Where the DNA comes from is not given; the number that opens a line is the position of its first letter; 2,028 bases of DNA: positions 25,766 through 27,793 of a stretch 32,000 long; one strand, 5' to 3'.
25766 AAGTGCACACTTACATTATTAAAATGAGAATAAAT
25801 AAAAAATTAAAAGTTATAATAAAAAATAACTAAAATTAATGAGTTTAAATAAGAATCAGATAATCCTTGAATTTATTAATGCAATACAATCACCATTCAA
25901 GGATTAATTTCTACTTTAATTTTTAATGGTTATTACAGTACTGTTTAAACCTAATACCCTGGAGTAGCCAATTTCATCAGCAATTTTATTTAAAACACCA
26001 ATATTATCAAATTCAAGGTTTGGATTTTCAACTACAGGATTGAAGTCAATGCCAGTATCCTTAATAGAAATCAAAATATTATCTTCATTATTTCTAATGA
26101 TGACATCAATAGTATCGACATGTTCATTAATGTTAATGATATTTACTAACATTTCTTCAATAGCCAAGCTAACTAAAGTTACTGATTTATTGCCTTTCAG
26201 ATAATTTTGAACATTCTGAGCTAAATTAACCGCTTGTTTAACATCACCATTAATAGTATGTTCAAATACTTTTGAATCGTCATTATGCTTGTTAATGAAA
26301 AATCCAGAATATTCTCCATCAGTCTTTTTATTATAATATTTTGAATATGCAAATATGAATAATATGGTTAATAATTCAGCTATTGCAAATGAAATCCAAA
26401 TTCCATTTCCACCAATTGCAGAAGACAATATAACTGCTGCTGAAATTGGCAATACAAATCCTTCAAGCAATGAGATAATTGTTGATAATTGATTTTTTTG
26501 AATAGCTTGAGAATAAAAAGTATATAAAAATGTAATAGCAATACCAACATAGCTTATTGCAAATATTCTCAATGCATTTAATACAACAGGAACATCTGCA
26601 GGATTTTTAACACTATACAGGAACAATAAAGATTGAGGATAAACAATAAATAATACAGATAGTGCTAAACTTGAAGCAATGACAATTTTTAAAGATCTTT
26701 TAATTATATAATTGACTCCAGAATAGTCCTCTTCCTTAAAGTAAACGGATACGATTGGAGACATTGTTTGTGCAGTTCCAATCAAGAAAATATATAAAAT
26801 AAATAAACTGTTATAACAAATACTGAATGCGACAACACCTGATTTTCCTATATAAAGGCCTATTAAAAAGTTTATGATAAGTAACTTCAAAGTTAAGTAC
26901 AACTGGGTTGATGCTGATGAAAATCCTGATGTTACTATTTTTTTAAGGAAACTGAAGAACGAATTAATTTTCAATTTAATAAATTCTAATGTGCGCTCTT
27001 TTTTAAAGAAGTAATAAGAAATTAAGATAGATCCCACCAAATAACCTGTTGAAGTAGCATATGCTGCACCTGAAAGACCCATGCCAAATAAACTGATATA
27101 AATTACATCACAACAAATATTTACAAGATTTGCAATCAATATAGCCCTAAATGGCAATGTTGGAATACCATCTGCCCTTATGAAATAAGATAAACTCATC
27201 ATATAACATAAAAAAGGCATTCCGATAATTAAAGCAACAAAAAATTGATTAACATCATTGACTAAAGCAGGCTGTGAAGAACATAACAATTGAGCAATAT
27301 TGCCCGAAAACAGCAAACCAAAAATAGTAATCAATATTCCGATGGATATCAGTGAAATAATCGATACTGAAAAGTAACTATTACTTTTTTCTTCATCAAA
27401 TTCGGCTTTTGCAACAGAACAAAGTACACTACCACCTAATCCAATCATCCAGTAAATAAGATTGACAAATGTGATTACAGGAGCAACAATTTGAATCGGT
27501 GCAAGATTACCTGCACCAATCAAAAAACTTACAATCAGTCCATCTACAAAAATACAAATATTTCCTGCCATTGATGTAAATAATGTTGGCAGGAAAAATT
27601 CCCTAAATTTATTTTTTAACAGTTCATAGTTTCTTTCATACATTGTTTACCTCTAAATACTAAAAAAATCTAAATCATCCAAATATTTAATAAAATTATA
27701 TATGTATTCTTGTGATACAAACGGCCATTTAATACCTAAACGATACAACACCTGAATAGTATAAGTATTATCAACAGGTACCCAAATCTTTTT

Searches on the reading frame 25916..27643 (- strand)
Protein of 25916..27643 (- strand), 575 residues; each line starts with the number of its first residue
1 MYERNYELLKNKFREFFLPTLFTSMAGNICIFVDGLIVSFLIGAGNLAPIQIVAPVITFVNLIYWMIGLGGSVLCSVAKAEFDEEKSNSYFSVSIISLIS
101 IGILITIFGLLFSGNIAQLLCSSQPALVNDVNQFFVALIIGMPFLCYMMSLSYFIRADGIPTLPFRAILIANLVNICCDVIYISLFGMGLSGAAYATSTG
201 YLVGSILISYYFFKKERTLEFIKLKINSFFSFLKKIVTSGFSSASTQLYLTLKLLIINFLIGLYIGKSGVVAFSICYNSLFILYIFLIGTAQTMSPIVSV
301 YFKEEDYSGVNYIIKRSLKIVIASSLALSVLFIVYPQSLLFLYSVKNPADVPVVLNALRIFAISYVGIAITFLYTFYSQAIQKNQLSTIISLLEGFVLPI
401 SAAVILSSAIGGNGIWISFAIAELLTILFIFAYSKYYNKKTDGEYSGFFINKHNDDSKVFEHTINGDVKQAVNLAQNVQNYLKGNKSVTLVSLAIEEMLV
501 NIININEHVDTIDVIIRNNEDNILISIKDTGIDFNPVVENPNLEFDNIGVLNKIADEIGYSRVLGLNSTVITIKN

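Call 8: search_protein_families(library=pfam, proteins=[window:25916-27643:-], max_evalue=0.001)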
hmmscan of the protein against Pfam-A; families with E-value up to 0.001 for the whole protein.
window:25916-27643:- (575 aa): 2 families
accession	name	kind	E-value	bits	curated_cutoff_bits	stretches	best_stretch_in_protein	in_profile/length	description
PF01554.23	MatE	-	6.2e-23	81.7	24.9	2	19-180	1-160/161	MatE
PF13581.12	HATPase_c_2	-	0.00089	19.7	27.4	0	473-543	13-88/127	Histidine kinase-like ATPase domain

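Call 10: find_encoding_contigs(protein=window:25916-27643:-, flank=10000, max_places=6)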
Protein window:25916-27643:- (575 aa): 24 contigs read that carry it; 6 places shown.
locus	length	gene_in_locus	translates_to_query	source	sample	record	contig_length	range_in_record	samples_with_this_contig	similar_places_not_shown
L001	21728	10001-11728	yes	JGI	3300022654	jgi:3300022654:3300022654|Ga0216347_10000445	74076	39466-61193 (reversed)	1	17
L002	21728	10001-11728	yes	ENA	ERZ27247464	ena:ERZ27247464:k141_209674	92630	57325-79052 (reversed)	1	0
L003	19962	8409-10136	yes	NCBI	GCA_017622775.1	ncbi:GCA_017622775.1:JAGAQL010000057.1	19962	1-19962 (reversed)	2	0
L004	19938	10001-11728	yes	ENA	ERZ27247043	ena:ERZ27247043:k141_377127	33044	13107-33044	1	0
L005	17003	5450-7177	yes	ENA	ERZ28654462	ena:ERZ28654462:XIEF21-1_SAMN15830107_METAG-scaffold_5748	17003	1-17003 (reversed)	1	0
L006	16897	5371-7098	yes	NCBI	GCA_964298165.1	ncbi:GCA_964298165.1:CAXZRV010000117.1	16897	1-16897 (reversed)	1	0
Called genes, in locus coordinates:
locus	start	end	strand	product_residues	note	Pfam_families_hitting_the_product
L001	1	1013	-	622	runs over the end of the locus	PF07228:SpoIIE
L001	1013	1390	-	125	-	PF13581:HATPase_c_2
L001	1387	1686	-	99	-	PF01740:STAS, PF13466:STAS_2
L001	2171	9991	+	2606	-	PF00668:Condensation, PF00501:AMP-binding, PF00550:PP-binding, PF00668:Condensation, PF00501:AMP-binding, PF00550:PP-binding, PF01370:Epimerase, PF07993:NAD_binding_4, +3 more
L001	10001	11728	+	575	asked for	PF01554:MatE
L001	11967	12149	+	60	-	-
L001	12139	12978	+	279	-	PF20990:DUF2207_C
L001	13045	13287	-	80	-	-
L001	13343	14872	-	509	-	PF01656:CbiA, PF13500:AAA_26, PF07685:GATase_3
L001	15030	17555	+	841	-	PF13229:Beta_helix, PF02369:Big_1 (faint), PF17789:MG4 (faint)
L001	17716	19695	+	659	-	PF00493:MCM (faint), PF01078:Mg_chelatase, PF05496:RuvB_N (faint), PF14532:Sigma54_activ_2 (faint), PF00004:AAA (faint), PF00158:Sigma54_activat, PF05362:Lon_C, PF13541:ChlI (weak), +2 more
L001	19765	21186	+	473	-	PF08245:Mur_ligase_M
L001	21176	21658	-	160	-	-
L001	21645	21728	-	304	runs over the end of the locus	PF03747:ADP_ribosyl_GH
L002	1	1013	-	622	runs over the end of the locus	PF07228:SpoIIE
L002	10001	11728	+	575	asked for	PF01554:MatE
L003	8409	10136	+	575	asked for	PF01554:MatE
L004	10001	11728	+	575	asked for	PF01554:MatE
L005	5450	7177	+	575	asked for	PF01554:MatE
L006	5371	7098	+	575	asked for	PF01554:MatE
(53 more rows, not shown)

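Call 13: search_protein_families(library=pfam, proteins=[L001:2171-9988:+, L001:1387-1686:-, L001:1013-1390:-], max_evalue=0.001)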
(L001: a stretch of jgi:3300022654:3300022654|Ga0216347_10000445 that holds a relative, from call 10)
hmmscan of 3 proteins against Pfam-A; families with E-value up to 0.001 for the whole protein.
L001:2171-9988:+ (2606 aa): 10 families
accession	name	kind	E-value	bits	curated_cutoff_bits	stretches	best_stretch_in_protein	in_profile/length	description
PF00501.34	AMP-binding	-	1.2e-143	479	29.9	2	625-967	1-384/384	AMP-binding enzyme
PF00668.25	Condensation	-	1.5e-76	258.4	30.6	3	1192-1583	1-433/456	Condensation domain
PF07993.18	NAD_binding_4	-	3.4e-35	121.9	20.1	1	2245-2486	1-258/258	Male sterility protein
PF00550.31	PP-binding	-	3.9e-21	75.5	20.8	2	1119-1180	2-65/67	Phosphopantetheine attachment site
PF01370.27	Epimerase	-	2.2e-17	63.7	20.9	1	2243-2438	1-176/240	NAD dependent epimerase/dehydratase family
PF13193.12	AMP-binding_C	-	1.5e-10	42.3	24.5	1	2029-2113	1-76/76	AMP-binding enzyme C-terminal domain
PF16363.11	GDP_Man_Dehyd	-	5e-07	29.9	27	1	2244-2378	1-136/332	GDP-mannose 4,6 dehydratase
PF01073.25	3Beta_HSD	-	7.5e-06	25.6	22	1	2245-2418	2-160/280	3-beta hydroxysteroid dehydrogenase/isomerase family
PF04321.23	RmlD_sub_bind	-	3.4e-05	23.5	27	1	2242-2437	2-154/287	RmlD substrate binding domain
PF23297.2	ACP_SdgA_C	-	0.00053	20.5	27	0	1114-1183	9-80/95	Highly reducing polyketide synthase sdgA, C-terminal ACP domain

L001:1387-1686:- (99 aa): 2 families
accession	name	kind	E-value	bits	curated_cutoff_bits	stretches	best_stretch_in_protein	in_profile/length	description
PF01740.26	STAS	-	2.2e-16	59.9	22.6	1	9-98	8-99/106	STAS domain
PF13466.11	STAS_2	-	2.1e-11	44.3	29.2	1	15-93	2-80/80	STAS domain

L001:1013-1390:- (125 aa): 2 families
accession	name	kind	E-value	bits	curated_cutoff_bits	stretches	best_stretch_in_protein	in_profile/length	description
PF13581.12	HATPase_c_2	-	1.1e-12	48.5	27.4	1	24-122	24-127/127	Histidine kinase-like ATPase domain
PF02518.31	HATPase_c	-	6.2e-05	23.8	26.4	1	30-105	5-85/111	Histidine kinase-, DNA gyrase B-, and HSP90-like ATPase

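Call 52: find_homologous_proteins(query=window:25919-27643:-)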
Query window:25919-27643:- (575 aa): 690 proteins with E <= 0.001 among 8000 candidates; the best 120 are listed.
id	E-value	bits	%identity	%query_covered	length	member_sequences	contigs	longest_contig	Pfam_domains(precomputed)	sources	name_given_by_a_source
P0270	0.0e+0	1213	100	100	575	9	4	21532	PF01554.24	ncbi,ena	-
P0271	0.0e+0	1099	89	100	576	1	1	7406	PF01554.24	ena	-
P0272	0.0e+0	1099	89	100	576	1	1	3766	PF01554.24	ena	-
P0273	0.0e+0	1099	89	100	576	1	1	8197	PF01554.24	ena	-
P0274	0.0e+0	1098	89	100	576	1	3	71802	PF01554.24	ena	-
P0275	0.0e+0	1097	89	100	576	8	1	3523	PF01554.24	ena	-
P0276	0.0e+0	1097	89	100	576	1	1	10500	PF01554.24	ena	-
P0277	0.0e+0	1097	89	100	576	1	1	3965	PF01554.24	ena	-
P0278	0.0e+0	1097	89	100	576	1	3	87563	PF01554.24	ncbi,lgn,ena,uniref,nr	ncbi:MATE family efflux transporter [uncultured Methanobrevibacter sp.]|uniref:MATE family efflux tr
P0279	0.0e+0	1097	89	100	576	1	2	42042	PF01554.24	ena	-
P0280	0.0e+0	1097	89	100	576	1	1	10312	PF01554.24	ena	-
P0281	0.0e+0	1096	89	100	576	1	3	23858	PF01554.24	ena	-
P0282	0.0e+0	1096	89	100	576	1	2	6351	PF01554.24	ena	-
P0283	0.0e+0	1095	89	100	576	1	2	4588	PF01554.24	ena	-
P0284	0.0e+0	1095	89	100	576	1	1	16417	PF01554.24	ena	-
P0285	0.0e+0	1095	89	100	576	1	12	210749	PF01554.24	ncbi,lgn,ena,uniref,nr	ncbi:MAG: MATE family efflux transporter [Methanobrevibacter sp.]|uniref:MATE family efflux transpor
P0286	0.0e+0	1095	89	100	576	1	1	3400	PF01554.24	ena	-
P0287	0.0e+0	1094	89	100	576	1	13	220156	PF01554.24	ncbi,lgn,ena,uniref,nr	ncbi:MAG: MATE family efflux transporter [Methanobrevibacter sp.]|uniref:MATE family efflux transpor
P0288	0.0e+0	1093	89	100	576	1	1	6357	PF01554.24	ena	-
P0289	0.0e+0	1093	89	100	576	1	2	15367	PF01554.24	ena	-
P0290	0.0e+0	1092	89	100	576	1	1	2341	PF01554.24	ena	-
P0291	0.0e+0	1092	89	100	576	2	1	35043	PF01554.24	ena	-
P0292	0.0e+0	1092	89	100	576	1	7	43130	PF01554.24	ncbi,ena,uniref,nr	ncbi:MATE family efflux transporter [Methanobrevibacter sp.]|uniref:MATE family efflux transporter n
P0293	0.0e+0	1091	89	100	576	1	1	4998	PF01554.24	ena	-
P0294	0.0e+0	1091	89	100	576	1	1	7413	PF01554.24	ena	-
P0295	0.0e+0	1091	89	100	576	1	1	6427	PF01554.24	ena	-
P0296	0.0e+0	1090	89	100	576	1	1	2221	PF01554.24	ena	-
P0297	0.0e+0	1090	88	100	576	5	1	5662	PF01554.24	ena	-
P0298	0.0e+0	1089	89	100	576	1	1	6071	PF01554.24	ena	-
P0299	0.0e+0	1086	88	100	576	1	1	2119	PF01554.24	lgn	-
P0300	0.0e+0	1082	87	100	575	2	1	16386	PF01554.24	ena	-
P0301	0.0e+0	1076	87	100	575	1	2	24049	PF01554.24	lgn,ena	-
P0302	0.0e+0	1075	87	100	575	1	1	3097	PF01554.24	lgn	-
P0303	0.0e+0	1075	87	100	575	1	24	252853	PF01554.24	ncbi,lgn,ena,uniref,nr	ncbi:MATE family efflux transporter [Methanobrevibacter sp.]|uniref:MATE family efflux transporter n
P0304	0.0e+0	1075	87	100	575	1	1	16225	PF01554.24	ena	-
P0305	0.0e+0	1075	87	100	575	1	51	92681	PF01554.24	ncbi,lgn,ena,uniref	ncbi:MATE family efflux transporter [Methanobrevibacter sp.]|uniref:MATE family efflux transporter n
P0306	0.0e+0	1074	87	100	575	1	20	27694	PF01554.24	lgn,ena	-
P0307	0.0e+0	1074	87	100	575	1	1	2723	PF01554.24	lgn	-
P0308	0.0e+0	1073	87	100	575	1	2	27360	PF01554.24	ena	-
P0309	0.0e+0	1073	87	100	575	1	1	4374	PF01554.24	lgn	-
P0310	0.0e+0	1073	87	100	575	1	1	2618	PF01554.24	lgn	-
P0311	0.0e+0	1072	87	100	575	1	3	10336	PF01554.24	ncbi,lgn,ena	-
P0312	0.0e+0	1072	89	98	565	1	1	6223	PF01554.24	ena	-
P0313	0.0e+0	1072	87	100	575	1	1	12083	PF01554.24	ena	-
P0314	0.0e+0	1072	87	100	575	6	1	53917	PF01554.24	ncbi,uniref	ncbi:MATE family efflux transporter [Methanobrevibacter sp.]|uniref:MATE family efflux transporter n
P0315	0.0e+0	1072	87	100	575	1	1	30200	PF01554.24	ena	-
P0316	0.0e+0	1072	87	100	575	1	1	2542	PF01554.24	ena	-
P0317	0.0e+0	1072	87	100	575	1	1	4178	PF01554.24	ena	-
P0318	0.0e+0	1072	87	100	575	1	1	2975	PF01554.24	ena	-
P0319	0.0e+0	1071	87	100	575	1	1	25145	PF01554.24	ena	-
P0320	0.0e+0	1071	87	100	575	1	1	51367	PF01554.24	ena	-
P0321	0.0e+0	1071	87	100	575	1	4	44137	PF01554.24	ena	-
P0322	0.0e+0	1071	87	100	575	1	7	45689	PF01554.24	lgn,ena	-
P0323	0.0e+0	1071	87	100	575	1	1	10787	PF01554.24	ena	-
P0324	0.0e+0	1071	87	100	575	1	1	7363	PF01554.24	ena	-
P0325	0.0e+0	1070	86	100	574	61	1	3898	PF01554.24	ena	-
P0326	0.0e+0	1070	86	100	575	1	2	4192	PF01554.24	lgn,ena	-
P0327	0.0e+0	1070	87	100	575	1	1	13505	PF01554.24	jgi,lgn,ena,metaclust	metaclust:\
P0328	0.0e+0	1069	86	100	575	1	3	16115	PF01554.24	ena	-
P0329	0.0e+0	1069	86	100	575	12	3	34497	PF01554.24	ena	-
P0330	0.0e+0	1069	87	100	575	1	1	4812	PF01554.24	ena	-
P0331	0.0e+0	1069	87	100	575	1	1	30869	PF01554.24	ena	-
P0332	0.0e+0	1068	86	100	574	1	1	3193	PF01554.24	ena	-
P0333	0.0e+0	1068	87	100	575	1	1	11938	PF01554.24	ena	-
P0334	0.0e+0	1066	86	100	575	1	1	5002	PF01554.24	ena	-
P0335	0.0e+0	1065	86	100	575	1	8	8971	PF01554.24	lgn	-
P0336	0.0e+0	1065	86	100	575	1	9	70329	PF01554.24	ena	-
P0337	0.0e+0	1065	86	100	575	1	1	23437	PF01554.24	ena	-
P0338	0.0e+0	1065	86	100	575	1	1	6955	PF01554.24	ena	-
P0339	0.0e+0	1064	86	100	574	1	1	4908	PF01554.24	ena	-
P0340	0.0e+0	1064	86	100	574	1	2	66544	PF01554.24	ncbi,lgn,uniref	ncbi:MATE family efflux transporter [Methanobrevibacter sp.]|uniref:MATE family efflux transporter n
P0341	0.0e+0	1063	86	100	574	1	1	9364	PF01554.24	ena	-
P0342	0.0e+0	1063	86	100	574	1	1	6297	PF01554.24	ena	-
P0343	0.0e+0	1062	86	100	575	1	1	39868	PF01554.24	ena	-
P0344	0.0e+0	1062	86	100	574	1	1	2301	PF01554.24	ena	-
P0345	0.0e+0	1062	86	100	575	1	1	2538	PF01554.24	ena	-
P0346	0.0e+0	1062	86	100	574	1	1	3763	PF01554.24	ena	-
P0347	0.0e+0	1062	86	100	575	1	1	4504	PF01554.24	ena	-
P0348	0.0e+0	1062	86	100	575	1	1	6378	PF01554.24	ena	-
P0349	0.0e+0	1062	86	100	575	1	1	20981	PF01554.24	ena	-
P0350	0.0e+0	1061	86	100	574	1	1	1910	PF01554.24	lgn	-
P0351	0.0e+0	1061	86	100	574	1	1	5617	PF01554.24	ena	-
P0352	0.0e+0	1061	85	100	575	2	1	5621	PF01554.24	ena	-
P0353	0.0e+0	1061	86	100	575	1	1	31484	PF01554.24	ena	-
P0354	0.0e+0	1060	86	100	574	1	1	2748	PF01554.24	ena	-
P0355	0.0e+0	1060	85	100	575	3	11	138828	PF01554.24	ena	-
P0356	0.0e+0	1059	86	100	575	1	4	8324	PF01554.24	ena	-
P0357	0.0e+0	1059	85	100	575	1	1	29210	PF01554.24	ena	-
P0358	0.0e+0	1059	85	100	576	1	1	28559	PF01554.24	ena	-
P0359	0.0e+0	1059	86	100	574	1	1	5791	PF01554.24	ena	-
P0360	0.0e+0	1059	86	100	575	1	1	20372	PF01554.24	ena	-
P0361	0.0e+0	1059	86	100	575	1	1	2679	PF01554.24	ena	-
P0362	0.0e+0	1059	85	100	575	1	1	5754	PF01554.24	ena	-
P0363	0.0e+0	1058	85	100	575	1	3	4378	PF01554.24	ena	-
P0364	0.0e+0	1058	86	100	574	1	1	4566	PF01554.24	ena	-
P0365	0.0e+0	1058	85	100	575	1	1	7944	PF01554.24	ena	-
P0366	0.0e+0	1058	86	100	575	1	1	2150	PF01554.24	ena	-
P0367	0.0e+0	1058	86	100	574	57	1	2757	PF01554.24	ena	-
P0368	0.0e+0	1057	86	100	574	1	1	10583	PF01554.24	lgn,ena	-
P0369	0.0e+0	1057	85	100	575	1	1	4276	PF01554.24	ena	-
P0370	0.0e+0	1057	86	100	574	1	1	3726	PF01554.24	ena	-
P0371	0.0e+0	1056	85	100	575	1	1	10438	PF01554.24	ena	-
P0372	0.0e+0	1055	86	100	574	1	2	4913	PF01554.24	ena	-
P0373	0.0e+0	1055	85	100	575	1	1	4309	PF01554.24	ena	-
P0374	0.0e+0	1054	85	100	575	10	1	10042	PF01554.24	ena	-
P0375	0.0e+0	1052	85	100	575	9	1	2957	PF01554.24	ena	-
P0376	0.0e+0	1052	86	100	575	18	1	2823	PF01554.24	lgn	-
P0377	0.0e+0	1051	85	100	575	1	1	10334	PF01554.24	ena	-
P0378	0.0e+0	1049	83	100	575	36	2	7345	PF01554.24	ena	-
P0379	0.0e+0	1049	85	100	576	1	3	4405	PF01554.24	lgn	-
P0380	0.0e+0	1048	84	100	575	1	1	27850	PF01554.24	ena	-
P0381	0.0e+0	1047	84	100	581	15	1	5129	PF01554.24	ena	-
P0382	0.0e+0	1047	83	100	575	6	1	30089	PF01554.24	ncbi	ncbi:MATE family efflux transporter [Methanobrevibacter sp.]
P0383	0.0e+0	1045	84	100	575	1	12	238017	PF01554.24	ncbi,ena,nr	ncbi:MAG: hypothetical protein IJF83_06360 [Methanobrevibacter sp.]|nr:hypothetical protein [Methano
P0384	0.0e+0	1044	83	100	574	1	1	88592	PF01554.24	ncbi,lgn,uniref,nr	ncbi:MATE family efflux transporter [uncultured Methanobrevibacter sp.]|uniref:MATE family efflux tr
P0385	0.0e+0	1042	83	100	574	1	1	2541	PF01554.24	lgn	-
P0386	0.0e+0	1042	84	100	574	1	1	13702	PF01554.24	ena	-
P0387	0.0e+0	1041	84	100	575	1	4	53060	PF01554.24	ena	-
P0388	0.0e+0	1041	85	100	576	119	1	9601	PF01554.24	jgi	-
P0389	0.0e+0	1041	84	100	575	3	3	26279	PF01554.24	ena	-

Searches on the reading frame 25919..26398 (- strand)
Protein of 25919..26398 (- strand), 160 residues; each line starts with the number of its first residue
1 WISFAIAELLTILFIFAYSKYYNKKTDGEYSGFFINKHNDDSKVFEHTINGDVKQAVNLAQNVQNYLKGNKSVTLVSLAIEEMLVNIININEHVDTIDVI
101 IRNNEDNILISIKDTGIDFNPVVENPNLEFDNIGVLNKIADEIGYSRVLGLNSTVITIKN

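Call 23: search_protein_families(library=pfam, proteins=[window:25919-26398:-], max_evalue=1)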
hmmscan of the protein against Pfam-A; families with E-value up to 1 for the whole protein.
window:25919-26398:- (160 aa): 2 families
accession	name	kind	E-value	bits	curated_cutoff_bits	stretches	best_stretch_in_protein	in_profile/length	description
PF13581.12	HATPase_c_2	-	7.1e-05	23.3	27.4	1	55-128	10-88/127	Histidine kinase-like ATPase domain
PF02518.31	HATPase_c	-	0.0011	19.8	26.4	1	76-121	6-51/111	Histidine kinase-, DNA gyrase B-, and HSP90-like ATPase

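Call 58: predict_structure(alignment_id=A1)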
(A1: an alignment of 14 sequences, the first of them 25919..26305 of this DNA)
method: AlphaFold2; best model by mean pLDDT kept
length: 129 residues; sequences in the alignment: 14
mean_pLDDT: 64.5   pTM: 0.60
mean pLDDT of the five models: 64.5, 63.1, 61.4, 61.4, 60.2
residues with pLDDT >= 90: 0; 70-90: 69; 50-70: 24; < 50: 36
segments of 3 or more residues with pLDDT < 50: 1-8, 88-107, 113-120
pLDDT, mean of each block of 10 residues (from residue 1): 42 77 80 83 78 72 77 74 60 36 48 47 65
secondary structure, 60 per line:
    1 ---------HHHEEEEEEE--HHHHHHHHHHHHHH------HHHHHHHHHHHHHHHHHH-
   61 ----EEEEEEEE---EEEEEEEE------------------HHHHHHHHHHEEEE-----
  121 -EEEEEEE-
elements in order: E13-19 H22-35 H42-59 E65-72 E76-83 H102-111 E112-115 E122-128

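Call 60: fold_search(model_id=the predicted structure, library=pdb)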
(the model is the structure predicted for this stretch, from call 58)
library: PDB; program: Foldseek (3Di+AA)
matches with E <= 10: 368; with E <= 0.001: 17
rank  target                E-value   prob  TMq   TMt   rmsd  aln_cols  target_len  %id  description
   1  6m36_C                7.5e-05  1.00  0.63  0.75   4.4       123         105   10  The crystal structure of B. subtilis RsbV/RsbW complex in the monoclinic crystal form (released 2020-07-15)
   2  8ih8_C                9.0e-05  1.00  0.62  0.62   5.3       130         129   18  anti-sigmaF factor and Anti-sigmaF factor antagonist complex(usfx-RsfB) (released 2024-02-28)
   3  6m36_G                1.7e-04  1.00  0.62  0.75   4.4       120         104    9  The crystal structure of B. subtilis RsbV/RsbW complex in the monoclinic crystal form (released 2020-07-15)
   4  1l0o_A                1.8e-04  1.00  0.66  0.61   3.6       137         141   12  Crystal Structure of the Bacillus stearothermophilus Anti-Sigma Factor SpoIIAB with the Sporulation Sigma Factor Sigma (released 2002-04-03)
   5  8ih8_D                2.1e-04  1.00  0.65  0.65   4.7       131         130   15  anti-sigmaF factor and Anti-sigmaF factor antagonist complex(usfx-RsfB) (released 2024-02-28)
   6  1tid_A                2.2e-04  1.00  0.64  0.61   4.6       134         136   13  Crystal Structures of the ADP and ATP bound forms of the Bacillus Anti-sigma factor SpoIIAB in complex with the Anti-a (released 2004-06-15)
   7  6m37_A                2.7e-04  1.00  0.63  0.71   4.0       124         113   10  The crystal structure of B. subtilis RsbV/RsbW complex in the hexagonal crystal form (released 2020-07-15)
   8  8jzt_B                2.7e-04  1.00  0.59  0.58   4.8       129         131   16  The sigF and anti-sigma factor complex (released 2024-10-16)
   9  6m36_A                3.7e-04  1.00  0.59  0.72   4.8       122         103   10  The crystal structure of B. subtilis RsbV/RsbW complex in the monoclinic crystal form (released 2020-07-15)
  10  6m37_C                3.9e-04  1.00  0.66  0.73   3.0       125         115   10  The crystal structure of B. subtilis RsbV/RsbW complex in the hexagonal crystal form (released 2020-07-15)
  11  1tid_C                3.9e-04  1.00  0.64  0.62   3.8       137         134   14  Crystal Structures of the ADP and ATP bound forms of the Bacillus Anti-sigma factor SpoIIAB in complex with the Anti-a (released 2004-06-15)
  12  8jzt_F                4.5e-04  1.00  0.60  0.59   4.7       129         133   16  The sigF and anti-sigma factor complex (released 2024-10-16)
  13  6m36_I                4.8e-04  1.00  0.61  0.75   4.4       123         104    9  The crystal structure of B. subtilis RsbV/RsbW complex in the monoclinic crystal form (released 2020-07-15)
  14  8jzt_D                4.8e-04  1.00  0.59  0.59   4.5       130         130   16  The sigF and anti-sigma factor complex (released 2024-10-16)
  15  6m36_E                5.1e-04  1.00  0.57  0.71   3.8       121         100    7  The crystal structure of B. subtilis RsbV/RsbW complex in the monoclinic crystal form (released 2020-07-15)
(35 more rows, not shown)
